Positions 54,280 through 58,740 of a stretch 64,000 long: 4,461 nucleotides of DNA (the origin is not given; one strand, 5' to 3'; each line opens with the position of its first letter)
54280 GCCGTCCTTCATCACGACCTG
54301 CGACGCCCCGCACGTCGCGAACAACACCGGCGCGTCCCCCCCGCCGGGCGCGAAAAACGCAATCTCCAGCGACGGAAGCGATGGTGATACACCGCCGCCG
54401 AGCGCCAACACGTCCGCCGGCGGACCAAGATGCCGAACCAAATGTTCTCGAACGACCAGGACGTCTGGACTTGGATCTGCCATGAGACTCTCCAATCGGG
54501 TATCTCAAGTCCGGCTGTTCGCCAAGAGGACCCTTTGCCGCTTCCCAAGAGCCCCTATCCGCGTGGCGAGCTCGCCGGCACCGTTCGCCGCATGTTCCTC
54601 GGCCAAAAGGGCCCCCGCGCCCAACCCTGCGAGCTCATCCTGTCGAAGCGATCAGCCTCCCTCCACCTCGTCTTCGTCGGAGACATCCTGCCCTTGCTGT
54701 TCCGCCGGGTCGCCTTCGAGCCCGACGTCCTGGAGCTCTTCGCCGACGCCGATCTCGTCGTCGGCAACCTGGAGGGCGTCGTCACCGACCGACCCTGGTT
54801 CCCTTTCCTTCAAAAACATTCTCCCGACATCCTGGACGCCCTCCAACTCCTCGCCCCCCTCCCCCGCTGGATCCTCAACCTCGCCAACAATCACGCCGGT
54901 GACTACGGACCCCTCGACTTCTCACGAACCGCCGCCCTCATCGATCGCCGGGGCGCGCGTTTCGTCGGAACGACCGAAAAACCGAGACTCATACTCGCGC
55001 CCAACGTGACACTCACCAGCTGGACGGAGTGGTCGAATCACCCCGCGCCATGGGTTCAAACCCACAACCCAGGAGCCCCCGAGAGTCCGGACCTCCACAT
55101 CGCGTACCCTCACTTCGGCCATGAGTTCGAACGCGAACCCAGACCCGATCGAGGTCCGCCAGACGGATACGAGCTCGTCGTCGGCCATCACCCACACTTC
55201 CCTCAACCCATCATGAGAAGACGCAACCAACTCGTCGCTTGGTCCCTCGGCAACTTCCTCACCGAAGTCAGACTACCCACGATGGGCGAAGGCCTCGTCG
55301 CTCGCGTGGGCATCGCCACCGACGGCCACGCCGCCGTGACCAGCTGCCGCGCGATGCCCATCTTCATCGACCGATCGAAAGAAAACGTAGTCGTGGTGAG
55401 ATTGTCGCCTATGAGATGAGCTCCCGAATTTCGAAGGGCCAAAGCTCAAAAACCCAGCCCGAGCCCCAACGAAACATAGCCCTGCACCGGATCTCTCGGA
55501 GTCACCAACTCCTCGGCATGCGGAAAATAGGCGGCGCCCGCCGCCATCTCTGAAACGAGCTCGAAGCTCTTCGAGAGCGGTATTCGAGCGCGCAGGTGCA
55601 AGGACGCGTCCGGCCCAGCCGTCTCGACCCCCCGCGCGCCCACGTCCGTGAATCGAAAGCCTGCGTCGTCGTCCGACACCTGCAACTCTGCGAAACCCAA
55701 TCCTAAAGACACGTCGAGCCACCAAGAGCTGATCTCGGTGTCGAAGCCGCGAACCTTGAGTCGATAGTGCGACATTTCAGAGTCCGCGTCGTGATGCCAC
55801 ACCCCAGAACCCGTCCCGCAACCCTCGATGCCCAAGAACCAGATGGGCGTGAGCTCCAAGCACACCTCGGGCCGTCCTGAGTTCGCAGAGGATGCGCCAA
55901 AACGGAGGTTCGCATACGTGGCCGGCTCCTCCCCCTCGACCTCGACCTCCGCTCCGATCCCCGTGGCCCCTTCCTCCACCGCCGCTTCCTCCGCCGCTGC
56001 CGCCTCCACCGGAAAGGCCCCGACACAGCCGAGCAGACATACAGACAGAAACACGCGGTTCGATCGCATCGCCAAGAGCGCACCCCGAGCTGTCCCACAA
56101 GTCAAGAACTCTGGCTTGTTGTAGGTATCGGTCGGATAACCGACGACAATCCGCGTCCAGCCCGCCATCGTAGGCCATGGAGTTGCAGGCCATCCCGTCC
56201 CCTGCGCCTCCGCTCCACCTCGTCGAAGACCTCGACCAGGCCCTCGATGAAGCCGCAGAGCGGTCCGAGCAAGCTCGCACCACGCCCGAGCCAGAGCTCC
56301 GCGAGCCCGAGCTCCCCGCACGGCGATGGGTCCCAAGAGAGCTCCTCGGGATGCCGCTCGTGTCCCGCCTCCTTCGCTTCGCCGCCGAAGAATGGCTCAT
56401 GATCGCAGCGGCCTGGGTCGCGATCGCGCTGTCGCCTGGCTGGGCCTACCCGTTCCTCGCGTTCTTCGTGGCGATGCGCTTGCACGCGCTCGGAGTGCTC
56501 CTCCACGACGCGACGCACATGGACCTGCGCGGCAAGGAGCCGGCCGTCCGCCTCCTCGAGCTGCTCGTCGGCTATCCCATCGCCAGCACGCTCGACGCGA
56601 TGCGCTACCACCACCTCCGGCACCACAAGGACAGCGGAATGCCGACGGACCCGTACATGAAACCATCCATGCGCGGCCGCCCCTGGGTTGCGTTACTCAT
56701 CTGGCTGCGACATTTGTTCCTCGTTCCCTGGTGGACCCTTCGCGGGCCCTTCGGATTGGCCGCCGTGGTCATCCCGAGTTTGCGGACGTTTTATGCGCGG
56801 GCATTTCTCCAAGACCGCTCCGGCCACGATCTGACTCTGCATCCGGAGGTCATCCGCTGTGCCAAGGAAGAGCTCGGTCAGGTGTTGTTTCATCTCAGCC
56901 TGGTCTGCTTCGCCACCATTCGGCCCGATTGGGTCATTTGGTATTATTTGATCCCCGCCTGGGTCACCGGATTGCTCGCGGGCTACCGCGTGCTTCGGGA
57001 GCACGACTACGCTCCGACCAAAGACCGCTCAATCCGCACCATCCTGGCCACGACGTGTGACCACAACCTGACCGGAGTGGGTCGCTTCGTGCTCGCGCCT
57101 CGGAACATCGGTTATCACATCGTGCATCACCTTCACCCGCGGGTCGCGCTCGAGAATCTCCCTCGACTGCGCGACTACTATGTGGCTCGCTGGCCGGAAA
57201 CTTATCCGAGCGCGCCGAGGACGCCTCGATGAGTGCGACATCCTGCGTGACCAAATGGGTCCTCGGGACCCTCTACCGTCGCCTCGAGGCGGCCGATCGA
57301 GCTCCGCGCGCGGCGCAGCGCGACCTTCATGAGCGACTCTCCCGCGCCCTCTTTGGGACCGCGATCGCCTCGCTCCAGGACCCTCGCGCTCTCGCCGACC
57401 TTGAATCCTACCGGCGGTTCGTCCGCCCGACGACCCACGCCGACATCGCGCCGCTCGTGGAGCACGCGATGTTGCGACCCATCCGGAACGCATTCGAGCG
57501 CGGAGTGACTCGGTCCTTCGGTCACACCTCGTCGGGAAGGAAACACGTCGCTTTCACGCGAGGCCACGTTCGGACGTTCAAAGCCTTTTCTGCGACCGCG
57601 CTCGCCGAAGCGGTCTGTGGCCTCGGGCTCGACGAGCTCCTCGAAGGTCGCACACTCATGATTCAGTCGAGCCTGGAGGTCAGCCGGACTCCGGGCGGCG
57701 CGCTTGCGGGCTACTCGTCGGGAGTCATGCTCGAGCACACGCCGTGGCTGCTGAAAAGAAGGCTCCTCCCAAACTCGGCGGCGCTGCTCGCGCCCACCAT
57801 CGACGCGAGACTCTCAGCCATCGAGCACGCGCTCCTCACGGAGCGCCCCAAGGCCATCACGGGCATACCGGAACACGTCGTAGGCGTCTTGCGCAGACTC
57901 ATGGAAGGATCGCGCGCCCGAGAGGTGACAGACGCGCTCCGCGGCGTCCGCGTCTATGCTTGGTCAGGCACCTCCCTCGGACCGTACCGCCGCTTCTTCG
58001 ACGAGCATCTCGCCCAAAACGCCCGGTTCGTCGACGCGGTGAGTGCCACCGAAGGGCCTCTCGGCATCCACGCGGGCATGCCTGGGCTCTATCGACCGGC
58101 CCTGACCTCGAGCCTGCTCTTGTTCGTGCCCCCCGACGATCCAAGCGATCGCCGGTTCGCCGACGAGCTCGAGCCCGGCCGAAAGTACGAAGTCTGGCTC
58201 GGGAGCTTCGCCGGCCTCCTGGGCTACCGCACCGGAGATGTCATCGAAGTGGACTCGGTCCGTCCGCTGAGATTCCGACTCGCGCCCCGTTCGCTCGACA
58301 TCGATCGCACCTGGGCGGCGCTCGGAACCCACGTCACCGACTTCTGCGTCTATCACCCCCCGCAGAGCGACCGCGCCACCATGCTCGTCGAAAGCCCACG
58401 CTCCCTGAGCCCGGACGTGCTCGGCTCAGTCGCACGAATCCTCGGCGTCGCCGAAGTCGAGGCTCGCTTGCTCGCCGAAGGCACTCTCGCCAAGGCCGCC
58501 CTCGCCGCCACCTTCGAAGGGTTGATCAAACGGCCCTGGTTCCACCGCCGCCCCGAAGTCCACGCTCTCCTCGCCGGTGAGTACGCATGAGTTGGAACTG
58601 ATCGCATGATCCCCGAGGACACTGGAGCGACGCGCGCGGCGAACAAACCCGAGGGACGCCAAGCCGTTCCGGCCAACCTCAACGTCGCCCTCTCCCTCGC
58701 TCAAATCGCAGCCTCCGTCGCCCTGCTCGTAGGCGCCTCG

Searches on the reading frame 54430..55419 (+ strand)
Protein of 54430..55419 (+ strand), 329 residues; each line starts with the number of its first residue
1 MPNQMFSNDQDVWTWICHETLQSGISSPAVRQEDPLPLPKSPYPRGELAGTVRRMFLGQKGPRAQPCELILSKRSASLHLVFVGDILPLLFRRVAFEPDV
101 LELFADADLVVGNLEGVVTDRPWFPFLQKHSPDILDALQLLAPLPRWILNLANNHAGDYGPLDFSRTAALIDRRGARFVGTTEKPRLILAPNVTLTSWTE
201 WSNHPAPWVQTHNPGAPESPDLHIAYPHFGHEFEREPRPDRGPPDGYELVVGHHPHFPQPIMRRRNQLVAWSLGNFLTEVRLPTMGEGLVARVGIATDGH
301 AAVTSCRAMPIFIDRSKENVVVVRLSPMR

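Call 49: search_protein_families(library=pfam, proteins=[window:54430-55419:+], max_evalue=0.001)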
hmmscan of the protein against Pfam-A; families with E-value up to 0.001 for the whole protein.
window:54430-55419:+ (329 aa): 1 family
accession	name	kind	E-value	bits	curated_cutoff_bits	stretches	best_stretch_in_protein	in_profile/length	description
PF09587.15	PGA_cap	-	1.6e-23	83.9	27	2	99-185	31-117/255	Bacterial capsule synthesis protein PGA_cap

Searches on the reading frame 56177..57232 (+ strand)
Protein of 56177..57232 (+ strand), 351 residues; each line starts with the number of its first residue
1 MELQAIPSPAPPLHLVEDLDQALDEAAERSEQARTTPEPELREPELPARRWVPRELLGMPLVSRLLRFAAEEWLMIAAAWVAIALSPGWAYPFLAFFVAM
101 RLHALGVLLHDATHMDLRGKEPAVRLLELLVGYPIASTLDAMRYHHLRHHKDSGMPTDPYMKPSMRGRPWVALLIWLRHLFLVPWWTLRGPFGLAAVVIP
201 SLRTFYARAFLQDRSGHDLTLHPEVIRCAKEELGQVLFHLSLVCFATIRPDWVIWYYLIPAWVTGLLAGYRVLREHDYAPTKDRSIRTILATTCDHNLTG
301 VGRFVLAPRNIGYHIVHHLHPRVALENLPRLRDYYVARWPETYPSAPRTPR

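Call 22: search_protein_families(library=pfam, proteins=[window:56177-57232:+], max_evalue=0.001)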
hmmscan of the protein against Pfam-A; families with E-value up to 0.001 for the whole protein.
window:56177-57232:+ (351 aa): 1 family
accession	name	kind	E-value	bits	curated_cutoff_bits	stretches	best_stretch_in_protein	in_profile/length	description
PF00487.30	FA_desaturase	-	6.6e-25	88.8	29.7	1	87-344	1-247/253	Fatty acid desaturase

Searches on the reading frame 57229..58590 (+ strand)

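Call 22: search_protein_families(library=pfam, proteins=[window:57229-58590:+], max_evalue=0.001)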
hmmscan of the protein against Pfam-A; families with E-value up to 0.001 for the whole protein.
window:57229-58590:+ (453 aa): 1 family
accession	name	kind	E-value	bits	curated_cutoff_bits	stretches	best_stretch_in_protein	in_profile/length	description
PF23571.1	GH3_M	-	2.5e-05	24.7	23.6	1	311-350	30-71/75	GH3 family central domain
